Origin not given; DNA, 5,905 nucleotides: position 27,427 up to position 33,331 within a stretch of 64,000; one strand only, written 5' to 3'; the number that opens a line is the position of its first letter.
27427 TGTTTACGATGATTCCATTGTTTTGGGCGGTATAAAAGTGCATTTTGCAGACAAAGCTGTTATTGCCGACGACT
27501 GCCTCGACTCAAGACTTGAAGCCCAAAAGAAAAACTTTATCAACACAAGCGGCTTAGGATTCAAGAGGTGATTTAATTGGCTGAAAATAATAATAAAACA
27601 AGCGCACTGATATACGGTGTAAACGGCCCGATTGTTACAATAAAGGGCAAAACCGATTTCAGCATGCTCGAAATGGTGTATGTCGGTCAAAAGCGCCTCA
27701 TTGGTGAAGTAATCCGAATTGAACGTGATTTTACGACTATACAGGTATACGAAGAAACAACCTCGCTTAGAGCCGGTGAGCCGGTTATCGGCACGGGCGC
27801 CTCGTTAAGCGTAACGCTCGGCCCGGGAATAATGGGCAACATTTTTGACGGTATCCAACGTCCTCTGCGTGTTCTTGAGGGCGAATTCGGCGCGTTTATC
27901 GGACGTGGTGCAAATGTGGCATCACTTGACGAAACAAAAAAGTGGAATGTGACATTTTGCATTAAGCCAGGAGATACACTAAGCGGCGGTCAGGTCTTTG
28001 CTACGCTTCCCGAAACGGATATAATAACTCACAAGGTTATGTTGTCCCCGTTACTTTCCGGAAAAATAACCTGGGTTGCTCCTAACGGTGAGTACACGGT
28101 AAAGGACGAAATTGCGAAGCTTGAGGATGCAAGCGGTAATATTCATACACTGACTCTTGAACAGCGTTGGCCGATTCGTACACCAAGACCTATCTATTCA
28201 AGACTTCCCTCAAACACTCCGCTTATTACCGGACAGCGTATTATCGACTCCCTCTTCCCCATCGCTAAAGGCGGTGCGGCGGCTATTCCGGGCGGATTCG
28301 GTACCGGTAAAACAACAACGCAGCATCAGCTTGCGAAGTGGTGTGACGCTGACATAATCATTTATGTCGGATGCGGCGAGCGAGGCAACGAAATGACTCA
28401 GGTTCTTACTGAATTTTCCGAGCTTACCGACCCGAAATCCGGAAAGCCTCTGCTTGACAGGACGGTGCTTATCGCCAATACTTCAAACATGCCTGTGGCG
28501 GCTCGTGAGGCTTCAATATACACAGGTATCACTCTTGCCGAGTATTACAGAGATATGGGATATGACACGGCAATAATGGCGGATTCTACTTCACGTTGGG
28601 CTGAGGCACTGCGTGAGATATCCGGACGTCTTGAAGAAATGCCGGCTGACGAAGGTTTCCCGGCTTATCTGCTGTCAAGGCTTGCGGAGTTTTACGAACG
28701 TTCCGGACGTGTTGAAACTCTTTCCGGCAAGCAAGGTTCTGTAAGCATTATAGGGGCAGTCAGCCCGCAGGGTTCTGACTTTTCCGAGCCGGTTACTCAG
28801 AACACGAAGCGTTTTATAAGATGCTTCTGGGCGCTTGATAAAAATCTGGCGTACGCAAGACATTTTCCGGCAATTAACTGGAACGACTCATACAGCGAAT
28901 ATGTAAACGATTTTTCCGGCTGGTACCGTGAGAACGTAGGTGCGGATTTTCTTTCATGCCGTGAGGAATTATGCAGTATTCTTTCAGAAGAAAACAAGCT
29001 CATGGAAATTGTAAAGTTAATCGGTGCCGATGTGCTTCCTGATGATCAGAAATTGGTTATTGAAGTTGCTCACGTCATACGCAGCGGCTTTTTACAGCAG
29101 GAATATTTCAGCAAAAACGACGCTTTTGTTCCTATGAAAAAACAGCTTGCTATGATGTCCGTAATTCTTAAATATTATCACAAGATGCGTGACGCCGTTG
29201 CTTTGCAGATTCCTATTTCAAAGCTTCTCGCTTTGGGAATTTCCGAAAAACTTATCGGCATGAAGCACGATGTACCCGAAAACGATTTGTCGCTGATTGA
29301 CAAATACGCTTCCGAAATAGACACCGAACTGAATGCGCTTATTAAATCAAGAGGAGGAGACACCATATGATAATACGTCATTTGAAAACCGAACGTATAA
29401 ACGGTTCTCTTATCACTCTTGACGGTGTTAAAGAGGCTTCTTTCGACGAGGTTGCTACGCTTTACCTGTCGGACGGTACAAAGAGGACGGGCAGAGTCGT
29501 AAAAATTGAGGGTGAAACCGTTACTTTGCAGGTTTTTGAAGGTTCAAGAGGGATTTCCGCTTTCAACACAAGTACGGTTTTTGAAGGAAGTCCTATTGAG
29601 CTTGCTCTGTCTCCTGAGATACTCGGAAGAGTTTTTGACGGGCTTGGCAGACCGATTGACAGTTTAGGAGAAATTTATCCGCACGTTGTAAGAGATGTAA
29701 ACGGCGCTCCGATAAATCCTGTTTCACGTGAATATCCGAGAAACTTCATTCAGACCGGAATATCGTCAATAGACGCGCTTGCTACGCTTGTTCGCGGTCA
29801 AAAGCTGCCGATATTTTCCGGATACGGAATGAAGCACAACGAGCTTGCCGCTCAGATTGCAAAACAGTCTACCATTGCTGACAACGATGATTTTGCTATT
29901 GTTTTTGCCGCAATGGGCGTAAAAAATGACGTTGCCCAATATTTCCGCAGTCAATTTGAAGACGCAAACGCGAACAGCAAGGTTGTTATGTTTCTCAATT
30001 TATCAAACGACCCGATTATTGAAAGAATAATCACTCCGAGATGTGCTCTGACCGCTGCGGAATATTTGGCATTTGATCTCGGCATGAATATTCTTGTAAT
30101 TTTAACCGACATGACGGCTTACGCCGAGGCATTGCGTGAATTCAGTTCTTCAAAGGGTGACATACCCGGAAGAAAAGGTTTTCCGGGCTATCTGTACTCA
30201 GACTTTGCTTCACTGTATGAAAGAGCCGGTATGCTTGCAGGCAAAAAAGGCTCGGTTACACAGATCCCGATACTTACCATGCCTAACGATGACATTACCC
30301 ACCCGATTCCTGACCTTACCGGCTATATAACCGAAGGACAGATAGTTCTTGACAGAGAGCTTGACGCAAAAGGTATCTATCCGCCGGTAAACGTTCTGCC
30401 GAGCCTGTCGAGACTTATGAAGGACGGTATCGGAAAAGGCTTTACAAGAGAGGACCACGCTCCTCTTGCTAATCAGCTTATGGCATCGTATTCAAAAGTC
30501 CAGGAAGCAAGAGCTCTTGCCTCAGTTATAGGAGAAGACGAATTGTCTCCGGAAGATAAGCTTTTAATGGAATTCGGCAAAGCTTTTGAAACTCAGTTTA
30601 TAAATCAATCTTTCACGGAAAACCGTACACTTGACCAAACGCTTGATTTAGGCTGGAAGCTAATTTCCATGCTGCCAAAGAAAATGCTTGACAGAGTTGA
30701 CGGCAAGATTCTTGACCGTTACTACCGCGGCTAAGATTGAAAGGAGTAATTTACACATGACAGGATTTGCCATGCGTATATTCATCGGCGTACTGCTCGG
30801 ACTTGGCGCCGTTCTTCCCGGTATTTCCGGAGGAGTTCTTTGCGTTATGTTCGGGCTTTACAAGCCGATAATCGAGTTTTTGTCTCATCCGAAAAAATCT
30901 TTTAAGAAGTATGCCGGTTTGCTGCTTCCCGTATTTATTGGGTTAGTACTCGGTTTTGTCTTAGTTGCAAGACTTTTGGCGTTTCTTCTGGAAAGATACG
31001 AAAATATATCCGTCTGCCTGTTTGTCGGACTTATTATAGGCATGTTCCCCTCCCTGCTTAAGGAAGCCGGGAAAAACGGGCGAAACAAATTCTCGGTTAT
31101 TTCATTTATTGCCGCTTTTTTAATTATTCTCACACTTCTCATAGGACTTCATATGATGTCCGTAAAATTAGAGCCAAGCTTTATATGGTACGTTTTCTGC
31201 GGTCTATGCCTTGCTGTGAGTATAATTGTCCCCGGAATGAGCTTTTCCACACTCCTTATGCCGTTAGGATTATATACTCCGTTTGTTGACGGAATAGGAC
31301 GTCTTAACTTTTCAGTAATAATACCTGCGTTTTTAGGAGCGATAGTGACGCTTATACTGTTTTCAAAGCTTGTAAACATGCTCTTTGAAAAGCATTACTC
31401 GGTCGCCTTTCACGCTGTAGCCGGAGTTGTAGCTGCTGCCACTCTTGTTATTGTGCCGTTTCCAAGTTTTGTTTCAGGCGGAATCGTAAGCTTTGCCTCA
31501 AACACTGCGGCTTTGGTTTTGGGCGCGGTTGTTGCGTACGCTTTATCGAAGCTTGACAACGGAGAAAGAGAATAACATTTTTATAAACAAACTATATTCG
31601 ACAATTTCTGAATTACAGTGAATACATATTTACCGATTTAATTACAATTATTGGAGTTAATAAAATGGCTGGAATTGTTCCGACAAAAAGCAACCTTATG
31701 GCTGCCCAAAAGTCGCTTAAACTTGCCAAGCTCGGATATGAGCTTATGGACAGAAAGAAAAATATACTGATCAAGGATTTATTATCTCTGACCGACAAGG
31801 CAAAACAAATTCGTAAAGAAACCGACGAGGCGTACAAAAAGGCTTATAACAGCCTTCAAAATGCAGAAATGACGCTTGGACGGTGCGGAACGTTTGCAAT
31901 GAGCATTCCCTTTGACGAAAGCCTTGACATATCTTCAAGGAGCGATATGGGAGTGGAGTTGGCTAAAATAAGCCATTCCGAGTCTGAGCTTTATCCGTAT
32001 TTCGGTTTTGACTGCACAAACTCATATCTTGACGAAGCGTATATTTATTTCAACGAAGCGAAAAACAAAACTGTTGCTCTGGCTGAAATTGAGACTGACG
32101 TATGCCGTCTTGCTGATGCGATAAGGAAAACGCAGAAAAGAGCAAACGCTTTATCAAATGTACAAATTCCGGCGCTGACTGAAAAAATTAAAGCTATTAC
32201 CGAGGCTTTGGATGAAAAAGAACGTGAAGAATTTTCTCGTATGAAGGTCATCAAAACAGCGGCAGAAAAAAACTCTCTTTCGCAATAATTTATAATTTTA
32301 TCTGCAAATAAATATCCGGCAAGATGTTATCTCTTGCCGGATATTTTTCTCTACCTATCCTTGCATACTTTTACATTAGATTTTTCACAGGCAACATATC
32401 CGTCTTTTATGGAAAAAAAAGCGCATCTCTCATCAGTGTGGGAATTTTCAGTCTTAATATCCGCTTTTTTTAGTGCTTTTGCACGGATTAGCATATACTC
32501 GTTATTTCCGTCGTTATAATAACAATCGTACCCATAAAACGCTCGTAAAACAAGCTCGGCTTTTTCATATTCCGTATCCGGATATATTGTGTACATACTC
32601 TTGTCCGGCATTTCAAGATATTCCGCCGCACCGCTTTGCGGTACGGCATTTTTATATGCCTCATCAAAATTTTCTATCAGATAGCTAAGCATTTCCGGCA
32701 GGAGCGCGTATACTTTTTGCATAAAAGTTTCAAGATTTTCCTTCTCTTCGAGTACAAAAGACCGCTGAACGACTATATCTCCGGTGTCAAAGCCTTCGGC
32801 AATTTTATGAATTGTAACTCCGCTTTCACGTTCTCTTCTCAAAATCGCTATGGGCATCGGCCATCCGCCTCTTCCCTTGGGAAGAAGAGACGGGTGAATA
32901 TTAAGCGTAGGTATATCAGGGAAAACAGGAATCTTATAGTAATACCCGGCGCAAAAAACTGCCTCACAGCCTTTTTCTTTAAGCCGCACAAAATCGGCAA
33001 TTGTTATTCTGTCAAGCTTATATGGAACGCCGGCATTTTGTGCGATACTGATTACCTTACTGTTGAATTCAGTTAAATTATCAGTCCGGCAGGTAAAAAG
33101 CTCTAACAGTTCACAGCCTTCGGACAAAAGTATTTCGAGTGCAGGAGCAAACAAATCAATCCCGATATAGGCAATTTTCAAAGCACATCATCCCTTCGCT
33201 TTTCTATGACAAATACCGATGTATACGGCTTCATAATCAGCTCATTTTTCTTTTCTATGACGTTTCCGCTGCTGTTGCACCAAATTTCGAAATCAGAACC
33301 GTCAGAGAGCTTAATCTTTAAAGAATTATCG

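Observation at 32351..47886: Nine-gene locus combining a giant CBM-fused binding protein, two ABC permease pairs, a propeller-Yip1 membrane protein, a ~1040-aa secreted protein, a GH-like enzyme and a formyltransferase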

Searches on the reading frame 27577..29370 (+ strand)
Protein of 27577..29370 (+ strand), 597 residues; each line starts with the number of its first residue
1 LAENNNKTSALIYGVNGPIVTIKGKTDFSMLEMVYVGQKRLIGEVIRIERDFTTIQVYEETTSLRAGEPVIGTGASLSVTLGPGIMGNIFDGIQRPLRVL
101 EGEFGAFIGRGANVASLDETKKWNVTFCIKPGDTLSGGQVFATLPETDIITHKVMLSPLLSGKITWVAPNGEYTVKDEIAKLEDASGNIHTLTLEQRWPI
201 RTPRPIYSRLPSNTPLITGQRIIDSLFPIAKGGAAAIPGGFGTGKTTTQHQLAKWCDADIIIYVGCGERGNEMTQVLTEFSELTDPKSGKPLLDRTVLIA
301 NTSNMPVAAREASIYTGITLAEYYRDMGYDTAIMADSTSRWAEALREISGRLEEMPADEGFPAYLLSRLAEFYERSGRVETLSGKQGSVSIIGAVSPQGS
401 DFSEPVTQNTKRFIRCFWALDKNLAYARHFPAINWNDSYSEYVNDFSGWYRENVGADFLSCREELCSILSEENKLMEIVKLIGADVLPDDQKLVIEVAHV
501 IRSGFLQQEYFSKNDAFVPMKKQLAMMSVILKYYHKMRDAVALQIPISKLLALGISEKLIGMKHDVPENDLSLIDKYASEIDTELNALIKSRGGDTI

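Call 8: search_protein_families(library=pfam, proteins=[window:27577-29370:+], max_evalue=0.001)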
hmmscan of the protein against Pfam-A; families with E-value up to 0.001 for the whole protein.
window:27577-29370:+ (597 aa): 4 families
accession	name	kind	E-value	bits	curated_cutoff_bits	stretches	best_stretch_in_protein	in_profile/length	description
PF00006.31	ATP-synt_ab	-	2.1e-73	246.9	29.5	1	219-440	1-213/213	ATP synthase alpha/beta family, nucleotide-binding domain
PF16886.11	ATP-synt_ab_Xtn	-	1.4e-28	98.9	25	1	114-201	1-88/88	ATPsynthase alpha/beta subunit barrel-sandwich domain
PF22919.1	ATP-synt_VA_C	-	6.3e-23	81.2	24.7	1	448-543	2-94/101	C-terminal domain of V and A type ATP synthase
PF02874.29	ATP-synt_ab_N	-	1.3e-10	42.1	20.9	1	12-74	1-69/69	ATP synthase alpha/beta family, beta-barrel domain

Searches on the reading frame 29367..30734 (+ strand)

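Call 8: search_protein_families(library=pfam, proteins=[window:29367-30734:+], max_evalue=0.001)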
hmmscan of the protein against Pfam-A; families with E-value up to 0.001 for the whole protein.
window:29367-30734:+ (455 aa): 3 families
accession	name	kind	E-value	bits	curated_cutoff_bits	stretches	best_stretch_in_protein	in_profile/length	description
PF00006.31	ATP-synt_ab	-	2.1e-75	253.4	29.5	1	131-348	1-213/213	ATP synthase alpha/beta family, nucleotide-binding domain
PF22919.1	ATP-synt_VA_C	-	2.3e-31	108.3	24.7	1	353-453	1-101/101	C-terminal domain of V and A type ATP synthase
PF02874.29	ATP-synt_ab_N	-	8e-08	33.1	20.9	1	10-65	3-61/69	ATP synthase alpha/beta family, beta-barrel domain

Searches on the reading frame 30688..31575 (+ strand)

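Call 8: search_protein_families(library=pfam, proteins=[window:30688-31575:+], max_evalue=0.001)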
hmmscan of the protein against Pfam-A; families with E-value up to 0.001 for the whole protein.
window:30688-31575:+ (295 aa): 1 family
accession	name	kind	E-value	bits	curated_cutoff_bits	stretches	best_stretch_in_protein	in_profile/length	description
PF04018.18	VCA0040-like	-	5e-45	154.4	26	1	37-263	1-236/246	Undecaprenyl phosphate translocase-like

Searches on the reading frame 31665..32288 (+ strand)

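Call 8: search_protein_families(library=pfam, proteins=[window:31665-32288:+], max_evalue=0.001)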
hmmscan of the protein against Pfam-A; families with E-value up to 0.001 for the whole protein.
window:31665-32288:+ (207 aa): 1 family
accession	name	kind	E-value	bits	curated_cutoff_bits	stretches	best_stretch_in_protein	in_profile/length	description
PF01813.22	ATP-synt_D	-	7.8e-49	166.6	25.7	1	10-197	1-195/196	ATP synthase subunit D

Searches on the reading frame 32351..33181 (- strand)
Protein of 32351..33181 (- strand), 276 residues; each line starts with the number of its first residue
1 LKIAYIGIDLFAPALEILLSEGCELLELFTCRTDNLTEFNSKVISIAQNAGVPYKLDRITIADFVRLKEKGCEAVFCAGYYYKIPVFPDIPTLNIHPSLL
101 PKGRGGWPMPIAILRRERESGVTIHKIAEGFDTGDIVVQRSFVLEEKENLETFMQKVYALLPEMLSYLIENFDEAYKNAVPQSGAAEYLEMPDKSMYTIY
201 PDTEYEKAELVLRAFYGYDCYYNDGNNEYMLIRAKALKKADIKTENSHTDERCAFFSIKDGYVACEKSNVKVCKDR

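Call 4: search_protein_families(library=pfam, proteins=[window:32351-33181:-], max_evalue=0.01)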
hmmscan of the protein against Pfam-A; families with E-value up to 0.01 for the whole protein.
window:32351-33181:- (276 aa): 1 family
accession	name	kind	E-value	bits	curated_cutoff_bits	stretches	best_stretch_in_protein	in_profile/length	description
PF00551.24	Formyl_trans_N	-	3.4e-16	59.9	26.1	1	88-163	100-175/181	Formyl transferase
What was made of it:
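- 32351..33181 (-): g9: formyltransferase-fold protein, 276 aa, with the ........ and DTGD motifs. It is not the housekeeping Fmt. It is an accessory gene. Formyl_trans_N at E = 3.4e-16 (call 4).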

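Call 5: search_protein_families(library=ncbifam, proteins=[window:32351-33181:-], max_evalue=0.01)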
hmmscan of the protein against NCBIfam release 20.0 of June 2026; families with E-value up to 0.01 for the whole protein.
window:32351-33181:- (276 aa): 7 families
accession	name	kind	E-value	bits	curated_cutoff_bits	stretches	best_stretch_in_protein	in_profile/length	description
TIGR00460.1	fmt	equivalog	5.2e-21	75.1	201.5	1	90-222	100-235/315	methionyl-tRNA formyltransferase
NF005414.0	PRK06988.1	equivalog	1.6e-13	50.3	316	1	14-158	17-168/311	formyltransferase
NF005998.1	PRK08125.1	equivalog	4e-13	48.6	777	1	10-183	11-191/649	bifunctional UDP-4-amino-4-deoxy-L-arabinose formyltransferase/UDP-glucuronic acid oxidase ArnA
TIGR00639.1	PurN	equivalog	3.1e-12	46.4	150.1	1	67-160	75-172/192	phosphoribosylglycinamide formyltransferase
NF005755.0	PRK07579.1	equivalog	6.8e-10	39.2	238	1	90-186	86-182/245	dTDP-4-amino-4,6-dideoxyglucose formyltransferase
TIGR00655.1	PurU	equivalog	0.00021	21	285.95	1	92-156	185-249/280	formyltetrahydrofolate deformylase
NF004684.0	PRK06027.1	subfamily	0.0068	16.1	223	0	92-155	190-253/286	formyltetrahydrofolate deformylase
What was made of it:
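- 32351..33181 (-): The fmt equivalog scores 75 bits against a cut-off of 201.5 (call 5).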

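Call 80: search_solved_structures(query=window:32351-33181:-, max_evalue=0.001)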
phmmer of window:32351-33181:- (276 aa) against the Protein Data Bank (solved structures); distinct sequences matched with E-value up to 0.001: 71 (the best 60 are shown).
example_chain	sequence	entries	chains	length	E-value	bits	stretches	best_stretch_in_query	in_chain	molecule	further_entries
3p9x_A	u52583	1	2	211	2.6e-12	50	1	64-161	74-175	phosphoribosylglycinamide formyltransferase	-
6pih_A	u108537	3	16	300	1.2e-10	44.5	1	9-148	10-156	Bifunctional polymyxin resistance protein ArnA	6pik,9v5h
1yrw_A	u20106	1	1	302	1.2e-10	44.5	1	9-148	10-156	protein ArnA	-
2bln_A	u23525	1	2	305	1.3e-10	44.5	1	9-148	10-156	PROTEIN YFBG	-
5j63_A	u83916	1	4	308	1.3e-10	44.4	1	9-148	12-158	Bifunctional polymyxin resistance protein ArnA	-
5uin_A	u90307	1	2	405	5.5e-10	42.4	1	91-173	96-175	Formyltransferase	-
5uij_A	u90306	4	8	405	5.5e-10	42.4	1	91-173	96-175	Formyltransferase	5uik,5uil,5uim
1z7e_A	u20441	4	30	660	5.7e-10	42.3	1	9-147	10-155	protein ArnA | Bifunctional polymyxin resistance protein ArnA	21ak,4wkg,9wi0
5cjj_A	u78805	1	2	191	1.1e-09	41.4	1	65-167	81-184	Phosphoribosylglycinamide formyltransferase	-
3tqq_A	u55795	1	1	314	2.2e-09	40.4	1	91-152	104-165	Methionyl-tRNA formyltransferase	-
4xd1_A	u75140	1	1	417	2.3e-09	40.3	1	89-163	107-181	TDP-3-aminoquinovose-N-formyltransferase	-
4xcz_A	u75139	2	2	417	2.3e-09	40.3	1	89-163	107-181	TDP-3-aminoquinovose-N-formyltransferase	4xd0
6ci2_A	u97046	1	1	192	2.6e-09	40.2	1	76-198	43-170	formyltransferase PseJ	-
4iqf_A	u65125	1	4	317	3e-09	40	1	86-165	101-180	Methionyl-tRNA formyltransferase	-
6ci4_A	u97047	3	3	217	3.6e-09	39.7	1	76-198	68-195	formyltransferase PseJ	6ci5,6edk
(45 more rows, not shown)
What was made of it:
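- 32351..33181 (-): The best PDB matches are PurN, the ArnA N-domain and sugar N-formyltransferases (call 80).
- g9 resembles sugar N-formyltransferases and ArnA, which act in cell-surface glycan biosynthesis (call 80).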
